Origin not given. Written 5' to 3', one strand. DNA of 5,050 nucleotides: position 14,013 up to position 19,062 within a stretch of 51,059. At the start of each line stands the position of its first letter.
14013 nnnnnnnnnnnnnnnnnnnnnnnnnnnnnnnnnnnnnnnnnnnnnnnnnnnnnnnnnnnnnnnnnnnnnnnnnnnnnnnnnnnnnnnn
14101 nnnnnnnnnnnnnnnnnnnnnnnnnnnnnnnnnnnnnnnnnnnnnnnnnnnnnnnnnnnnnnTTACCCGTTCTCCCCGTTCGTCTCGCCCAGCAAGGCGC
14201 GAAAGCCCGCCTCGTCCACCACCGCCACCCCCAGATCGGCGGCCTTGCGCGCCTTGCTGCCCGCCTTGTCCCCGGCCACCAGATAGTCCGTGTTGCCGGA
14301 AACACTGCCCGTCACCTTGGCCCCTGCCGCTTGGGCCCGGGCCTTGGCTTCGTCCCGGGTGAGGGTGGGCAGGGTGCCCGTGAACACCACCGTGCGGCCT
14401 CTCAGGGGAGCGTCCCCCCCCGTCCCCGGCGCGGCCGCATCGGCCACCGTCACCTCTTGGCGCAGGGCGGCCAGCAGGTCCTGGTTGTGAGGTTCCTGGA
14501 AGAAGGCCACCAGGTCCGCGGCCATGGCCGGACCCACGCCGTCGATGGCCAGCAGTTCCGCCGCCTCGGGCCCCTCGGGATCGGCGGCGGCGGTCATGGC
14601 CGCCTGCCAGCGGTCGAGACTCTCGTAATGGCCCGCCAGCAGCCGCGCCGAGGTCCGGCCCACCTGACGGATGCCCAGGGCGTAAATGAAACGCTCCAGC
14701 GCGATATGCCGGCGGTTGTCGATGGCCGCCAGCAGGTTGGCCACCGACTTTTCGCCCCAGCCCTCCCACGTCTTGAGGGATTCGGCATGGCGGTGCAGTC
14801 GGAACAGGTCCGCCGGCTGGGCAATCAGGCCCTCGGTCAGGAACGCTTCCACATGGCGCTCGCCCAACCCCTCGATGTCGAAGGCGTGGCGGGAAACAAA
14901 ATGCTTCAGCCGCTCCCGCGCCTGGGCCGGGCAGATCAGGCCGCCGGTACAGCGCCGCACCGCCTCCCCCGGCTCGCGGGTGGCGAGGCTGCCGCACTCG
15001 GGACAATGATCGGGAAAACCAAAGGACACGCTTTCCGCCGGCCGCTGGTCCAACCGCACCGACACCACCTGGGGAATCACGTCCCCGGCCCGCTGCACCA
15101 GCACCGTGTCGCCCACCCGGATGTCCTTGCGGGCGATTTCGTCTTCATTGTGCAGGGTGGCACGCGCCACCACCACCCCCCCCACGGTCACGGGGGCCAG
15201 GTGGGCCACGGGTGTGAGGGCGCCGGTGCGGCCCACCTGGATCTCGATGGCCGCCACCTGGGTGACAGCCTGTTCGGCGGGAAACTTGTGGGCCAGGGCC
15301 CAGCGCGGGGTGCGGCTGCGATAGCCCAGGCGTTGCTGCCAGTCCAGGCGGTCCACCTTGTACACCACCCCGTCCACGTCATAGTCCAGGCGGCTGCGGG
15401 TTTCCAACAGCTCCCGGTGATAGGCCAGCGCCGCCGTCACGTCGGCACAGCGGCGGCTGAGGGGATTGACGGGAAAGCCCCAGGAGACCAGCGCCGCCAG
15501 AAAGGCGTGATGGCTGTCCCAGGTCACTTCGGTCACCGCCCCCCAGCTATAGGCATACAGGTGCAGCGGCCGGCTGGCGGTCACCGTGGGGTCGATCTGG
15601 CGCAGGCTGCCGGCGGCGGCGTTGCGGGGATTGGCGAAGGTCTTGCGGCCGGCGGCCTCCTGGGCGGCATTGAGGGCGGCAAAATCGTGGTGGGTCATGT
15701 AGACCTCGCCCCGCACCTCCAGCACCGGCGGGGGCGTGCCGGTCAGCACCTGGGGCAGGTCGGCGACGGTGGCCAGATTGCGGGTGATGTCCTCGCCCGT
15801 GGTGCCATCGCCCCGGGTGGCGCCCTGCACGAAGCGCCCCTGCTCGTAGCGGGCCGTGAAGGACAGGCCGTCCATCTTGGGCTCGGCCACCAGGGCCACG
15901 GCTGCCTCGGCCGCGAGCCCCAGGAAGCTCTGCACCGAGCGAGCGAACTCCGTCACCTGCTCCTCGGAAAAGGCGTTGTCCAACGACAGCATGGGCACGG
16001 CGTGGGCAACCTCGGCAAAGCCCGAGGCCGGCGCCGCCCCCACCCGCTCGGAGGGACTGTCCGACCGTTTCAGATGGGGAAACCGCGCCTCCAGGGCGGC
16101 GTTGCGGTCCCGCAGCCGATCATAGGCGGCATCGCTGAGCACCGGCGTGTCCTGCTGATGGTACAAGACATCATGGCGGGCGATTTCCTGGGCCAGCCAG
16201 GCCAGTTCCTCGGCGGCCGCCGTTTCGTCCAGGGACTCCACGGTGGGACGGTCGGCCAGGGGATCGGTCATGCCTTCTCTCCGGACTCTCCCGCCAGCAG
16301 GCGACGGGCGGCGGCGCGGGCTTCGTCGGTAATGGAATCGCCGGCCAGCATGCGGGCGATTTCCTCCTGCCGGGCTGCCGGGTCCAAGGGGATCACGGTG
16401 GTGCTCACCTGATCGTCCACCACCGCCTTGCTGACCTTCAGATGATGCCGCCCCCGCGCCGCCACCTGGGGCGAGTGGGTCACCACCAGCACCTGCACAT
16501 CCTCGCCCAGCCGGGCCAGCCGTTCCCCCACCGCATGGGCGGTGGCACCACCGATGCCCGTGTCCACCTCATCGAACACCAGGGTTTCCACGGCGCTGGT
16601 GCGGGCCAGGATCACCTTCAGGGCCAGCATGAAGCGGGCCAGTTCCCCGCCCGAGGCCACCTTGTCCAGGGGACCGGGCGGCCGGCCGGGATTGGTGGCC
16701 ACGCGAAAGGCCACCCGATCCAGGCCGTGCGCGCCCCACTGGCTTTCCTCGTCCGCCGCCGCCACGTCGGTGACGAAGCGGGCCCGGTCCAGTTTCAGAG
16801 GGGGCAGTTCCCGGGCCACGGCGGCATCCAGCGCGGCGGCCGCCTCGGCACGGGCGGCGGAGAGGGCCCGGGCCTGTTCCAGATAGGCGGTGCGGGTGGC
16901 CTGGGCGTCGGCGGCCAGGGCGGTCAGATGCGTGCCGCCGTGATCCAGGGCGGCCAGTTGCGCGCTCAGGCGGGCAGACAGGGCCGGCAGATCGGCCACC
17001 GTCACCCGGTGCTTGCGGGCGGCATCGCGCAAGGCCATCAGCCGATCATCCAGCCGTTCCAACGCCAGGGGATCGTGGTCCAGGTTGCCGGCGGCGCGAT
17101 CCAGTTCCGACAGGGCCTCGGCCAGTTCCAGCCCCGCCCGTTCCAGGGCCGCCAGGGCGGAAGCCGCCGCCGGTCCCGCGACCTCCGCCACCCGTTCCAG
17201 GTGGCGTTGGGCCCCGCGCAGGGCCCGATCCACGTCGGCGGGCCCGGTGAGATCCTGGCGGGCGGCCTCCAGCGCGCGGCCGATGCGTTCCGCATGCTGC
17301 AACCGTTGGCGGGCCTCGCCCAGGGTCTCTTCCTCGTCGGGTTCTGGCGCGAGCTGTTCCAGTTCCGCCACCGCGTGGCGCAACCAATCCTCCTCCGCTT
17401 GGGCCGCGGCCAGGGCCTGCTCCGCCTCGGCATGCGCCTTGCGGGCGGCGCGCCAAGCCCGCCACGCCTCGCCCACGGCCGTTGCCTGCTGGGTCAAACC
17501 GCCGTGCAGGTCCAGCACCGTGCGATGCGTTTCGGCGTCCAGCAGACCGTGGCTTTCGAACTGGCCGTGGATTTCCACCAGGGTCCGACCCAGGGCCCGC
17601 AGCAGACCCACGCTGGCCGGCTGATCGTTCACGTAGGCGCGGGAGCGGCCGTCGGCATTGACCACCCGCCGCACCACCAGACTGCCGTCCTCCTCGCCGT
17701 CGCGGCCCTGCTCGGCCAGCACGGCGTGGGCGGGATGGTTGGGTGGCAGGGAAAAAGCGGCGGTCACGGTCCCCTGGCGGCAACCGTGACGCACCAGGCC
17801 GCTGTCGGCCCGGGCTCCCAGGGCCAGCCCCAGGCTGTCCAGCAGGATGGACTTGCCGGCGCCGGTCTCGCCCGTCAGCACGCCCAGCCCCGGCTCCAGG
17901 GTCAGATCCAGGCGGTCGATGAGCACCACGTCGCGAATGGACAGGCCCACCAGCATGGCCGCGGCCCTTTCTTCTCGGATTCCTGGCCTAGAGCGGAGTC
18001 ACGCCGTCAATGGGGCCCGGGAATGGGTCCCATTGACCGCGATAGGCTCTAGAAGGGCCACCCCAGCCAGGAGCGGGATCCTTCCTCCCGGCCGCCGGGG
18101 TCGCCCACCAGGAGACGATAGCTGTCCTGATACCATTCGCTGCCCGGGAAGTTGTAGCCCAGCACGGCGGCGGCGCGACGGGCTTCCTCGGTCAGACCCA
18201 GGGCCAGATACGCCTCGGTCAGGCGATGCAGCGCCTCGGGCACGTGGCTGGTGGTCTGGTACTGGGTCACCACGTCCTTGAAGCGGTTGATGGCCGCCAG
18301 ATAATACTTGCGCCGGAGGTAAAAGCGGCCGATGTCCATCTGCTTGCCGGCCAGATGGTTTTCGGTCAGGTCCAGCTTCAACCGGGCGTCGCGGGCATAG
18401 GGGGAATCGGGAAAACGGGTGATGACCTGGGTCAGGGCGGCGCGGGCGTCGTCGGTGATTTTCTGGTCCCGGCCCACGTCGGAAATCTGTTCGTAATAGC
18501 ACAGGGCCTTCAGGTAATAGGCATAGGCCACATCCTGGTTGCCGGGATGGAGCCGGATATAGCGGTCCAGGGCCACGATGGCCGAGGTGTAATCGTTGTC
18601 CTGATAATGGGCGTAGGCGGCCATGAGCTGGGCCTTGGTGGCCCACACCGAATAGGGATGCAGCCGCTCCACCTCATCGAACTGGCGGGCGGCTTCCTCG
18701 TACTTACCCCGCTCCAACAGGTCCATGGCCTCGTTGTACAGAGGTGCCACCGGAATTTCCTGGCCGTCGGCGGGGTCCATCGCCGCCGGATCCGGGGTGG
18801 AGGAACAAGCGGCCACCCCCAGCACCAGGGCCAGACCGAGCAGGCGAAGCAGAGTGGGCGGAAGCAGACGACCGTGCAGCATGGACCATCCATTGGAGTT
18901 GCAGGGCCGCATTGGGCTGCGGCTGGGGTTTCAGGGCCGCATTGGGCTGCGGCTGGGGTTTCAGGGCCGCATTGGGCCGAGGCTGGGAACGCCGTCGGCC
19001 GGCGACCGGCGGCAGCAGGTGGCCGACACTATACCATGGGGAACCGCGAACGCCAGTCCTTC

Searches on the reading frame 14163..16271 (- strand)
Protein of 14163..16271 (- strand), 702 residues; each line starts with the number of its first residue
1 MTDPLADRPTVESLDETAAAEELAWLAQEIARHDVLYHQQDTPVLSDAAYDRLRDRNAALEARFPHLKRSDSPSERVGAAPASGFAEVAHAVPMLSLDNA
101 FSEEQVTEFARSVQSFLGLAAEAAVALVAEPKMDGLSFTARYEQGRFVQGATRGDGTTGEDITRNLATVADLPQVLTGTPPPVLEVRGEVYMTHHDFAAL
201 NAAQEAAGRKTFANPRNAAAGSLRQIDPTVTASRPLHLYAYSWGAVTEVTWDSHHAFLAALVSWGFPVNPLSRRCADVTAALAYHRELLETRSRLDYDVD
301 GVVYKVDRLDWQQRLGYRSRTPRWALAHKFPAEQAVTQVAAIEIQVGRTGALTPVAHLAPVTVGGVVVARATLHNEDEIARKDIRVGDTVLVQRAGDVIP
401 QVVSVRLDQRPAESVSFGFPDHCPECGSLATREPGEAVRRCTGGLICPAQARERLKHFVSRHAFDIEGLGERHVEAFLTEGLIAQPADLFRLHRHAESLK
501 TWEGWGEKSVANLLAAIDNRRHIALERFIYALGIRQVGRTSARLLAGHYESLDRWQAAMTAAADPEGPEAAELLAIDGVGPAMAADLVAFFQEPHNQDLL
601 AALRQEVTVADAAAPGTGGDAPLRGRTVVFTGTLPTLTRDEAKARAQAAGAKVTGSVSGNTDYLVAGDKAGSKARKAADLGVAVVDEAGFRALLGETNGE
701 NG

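Call 36: search_protein_families(library=pfam, proteins=[window:14163-16271:-], max_evalue=0.001)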
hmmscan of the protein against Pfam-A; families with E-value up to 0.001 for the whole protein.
window:14163-16271:- (702 aa): 8 families
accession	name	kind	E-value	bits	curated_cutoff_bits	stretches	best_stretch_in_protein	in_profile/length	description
PF01653.23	DNA_ligase_aden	-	2.6e-88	296.3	27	1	83-333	2-253/253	NAD-dependent DNA ligase adenylation domain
PF03120.22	DNA_ligase_OB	-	2.8e-34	117.3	32.9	1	337-413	2-78/79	NAD-dependent DNA ligase OB-fold domain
PF12826.13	HHH_2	-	4.9e-16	59.1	27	1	527-599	1-63/64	Helix-hairpin-helix motif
PF00533.33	BRCT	-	1.4e-12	48.1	21.3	1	622-693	5-77/78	BRCA1 C Terminus (BRCT) domain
PF03119.21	DNA_ligase_ZBD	-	9.9e-11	41.8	25.8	1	422-449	1-27/27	NAD-dependent DNA ligase C4 zinc finger domain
PF22745.1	Nlig-Ia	-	6.6e-06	27.1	27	1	20-68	3-52/92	DNA ligase-like, N-terminal NAD+-binding domain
PF14520.12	HHH_5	-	5.2e-05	24.1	27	0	531-592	4-56/57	Helix-hairpin-helix domain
PF12738.14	PTCB-BRCT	-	0.00029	21.2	22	1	637-685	12-59/63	twin BRCT domain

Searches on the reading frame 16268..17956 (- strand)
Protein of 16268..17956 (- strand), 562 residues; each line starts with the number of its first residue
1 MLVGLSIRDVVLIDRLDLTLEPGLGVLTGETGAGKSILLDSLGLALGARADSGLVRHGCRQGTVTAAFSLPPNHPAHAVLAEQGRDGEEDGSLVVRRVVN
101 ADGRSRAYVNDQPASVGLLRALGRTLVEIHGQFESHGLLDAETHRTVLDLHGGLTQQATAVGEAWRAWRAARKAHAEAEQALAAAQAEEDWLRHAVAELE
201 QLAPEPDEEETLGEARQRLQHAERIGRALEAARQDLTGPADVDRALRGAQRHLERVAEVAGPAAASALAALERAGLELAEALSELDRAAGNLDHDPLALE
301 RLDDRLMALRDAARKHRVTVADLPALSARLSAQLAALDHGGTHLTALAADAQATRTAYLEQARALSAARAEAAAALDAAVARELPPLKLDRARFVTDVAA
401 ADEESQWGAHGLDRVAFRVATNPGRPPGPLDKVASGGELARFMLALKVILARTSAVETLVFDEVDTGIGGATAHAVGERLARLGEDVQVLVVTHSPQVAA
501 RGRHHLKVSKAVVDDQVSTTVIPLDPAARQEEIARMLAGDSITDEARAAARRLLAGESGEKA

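Call 36: search_protein_families(library=pfam, proteins=[window:16268-17956:-], max_evalue=0.001)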
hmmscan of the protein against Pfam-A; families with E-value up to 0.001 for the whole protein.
window:16268-17956:- (562 aa): 4 families
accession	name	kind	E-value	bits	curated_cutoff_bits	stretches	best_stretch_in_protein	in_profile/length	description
PF02463.25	SMC_N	-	6.6e-14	52.3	40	1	15-510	17-213/220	RecF/RecN/SMC N terminal domain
PF13304.12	AAA_21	-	8.3e-07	29.8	27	0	444-498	246-302/304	AAA domain, putative AbiEii toxin, Type IV TA system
PF13476.12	AAA_23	-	2.9e-06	28.5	27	1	6-87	3-69/201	AAA domain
PF13401.12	AAA_22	-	0.0003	21.5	27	0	22-61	5-43/130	AAA domain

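Call 87: search_protein_families(library=ncbifam, proteins=[window:16268-17956:-], max_evalue=0.00001)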
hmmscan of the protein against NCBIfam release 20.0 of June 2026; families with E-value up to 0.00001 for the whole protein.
window:16268-17956:- (562 aa): 3 families
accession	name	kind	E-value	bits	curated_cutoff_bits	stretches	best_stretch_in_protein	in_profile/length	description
TIGR00634.1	recN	equivalog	9.4e-143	477.1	407.85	1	1-554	1-561/563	DNA repair protein RecN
NF008121.0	PRK10869.1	equivalog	2.3e-125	419.3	418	1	1-555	1-552/553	DNA repair protein RecN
TIGR02169.1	SMC_prok_A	equivalog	1e-07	30.1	729.4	0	19-115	20-119/1165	chromosome segregation protein SMC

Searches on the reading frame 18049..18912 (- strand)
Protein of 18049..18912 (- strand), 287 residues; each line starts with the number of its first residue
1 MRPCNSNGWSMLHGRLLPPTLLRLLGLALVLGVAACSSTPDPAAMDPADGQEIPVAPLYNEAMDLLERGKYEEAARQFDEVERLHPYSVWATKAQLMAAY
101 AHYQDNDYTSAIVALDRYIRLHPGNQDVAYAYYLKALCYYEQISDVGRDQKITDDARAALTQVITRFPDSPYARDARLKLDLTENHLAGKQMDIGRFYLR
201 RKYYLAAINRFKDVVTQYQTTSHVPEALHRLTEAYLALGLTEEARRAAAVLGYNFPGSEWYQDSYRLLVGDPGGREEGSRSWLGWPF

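Call 35: search_protein_families(library=pfam, proteins=[window:18049-18912:-], max_evalue=0.001)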
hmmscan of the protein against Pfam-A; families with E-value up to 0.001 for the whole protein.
window:18049-18912:- (287 aa): 9 families
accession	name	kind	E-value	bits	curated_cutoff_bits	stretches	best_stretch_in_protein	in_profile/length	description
PF13525.12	YfiO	-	9.6e-57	192.5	25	1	54-247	4-200/203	Outer membrane lipoprotein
PF13512.12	TPR_18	-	6.2e-21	75.5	21.9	1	51-179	6-144/145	Tetratricopeptide repeat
PF13174.12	TPR_6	-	6.1e-16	58.3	26.3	1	130-170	1-33/33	Tetratricopeptide repeat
PF13428.12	TPR_14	-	1.7e-12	47.1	23.5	1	93-132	2-41/44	Tetratricopeptide repeat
PF14559.12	TPR_19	-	2.2e-12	47.5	25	1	65-130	1-63/68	Tetratricopeptide repeat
PF13432.12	TPR_16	-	1.5e-11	44.9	32.7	2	59-125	1-64/65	Tetratricopeptide repeat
PF07719.23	TPR_2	-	4.5e-07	29.9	27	0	58-86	4-32/34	Tetratricopeptide repeat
PF09976.15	TPR_21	-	2.5e-05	24.5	25.5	0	56-119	40-103/193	Tetratricopeptide repeat-like domain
PF00515.34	TPR_1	-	0.00013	22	27.8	0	58-86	4-32/34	Tetratricopeptide repeat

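Call 87: search_protein_families(library=ncbifam, proteins=[window:18049-18912:-], max_evalue=0.00001)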
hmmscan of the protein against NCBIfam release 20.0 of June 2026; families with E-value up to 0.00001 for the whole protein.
window:18049-18912:- (287 aa): 5 families
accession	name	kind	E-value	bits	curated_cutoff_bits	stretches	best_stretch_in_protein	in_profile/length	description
TIGR03302.1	OM_YfiO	subfamily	5.7e-88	294.4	81.4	1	24-261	5-239/239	outer membrane protein assembly factor BamD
NF008119.0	PRK10866.1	equivalog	5.8e-28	98.2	363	1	29-252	13-239/243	outer membrane protein assembly factor BamD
TIGR02795.1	tol_pal_ybgF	equivalog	1.6e-20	73.9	90.1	2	58-178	5-117/119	tol-pal system protein YbgF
NF052312.1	T9SS_PorW_SprE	equivalog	5e-08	32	250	0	202-260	560-618/716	type IX secretion system periplasmic lipoprotein PorW/SprE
TIGR02917.1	PEP_TPR_lipo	equivalog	2.4e-07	29.1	312.2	1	56-174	228-332/899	XrtA/PEP-CTERM system TPR-repeat protein PrsT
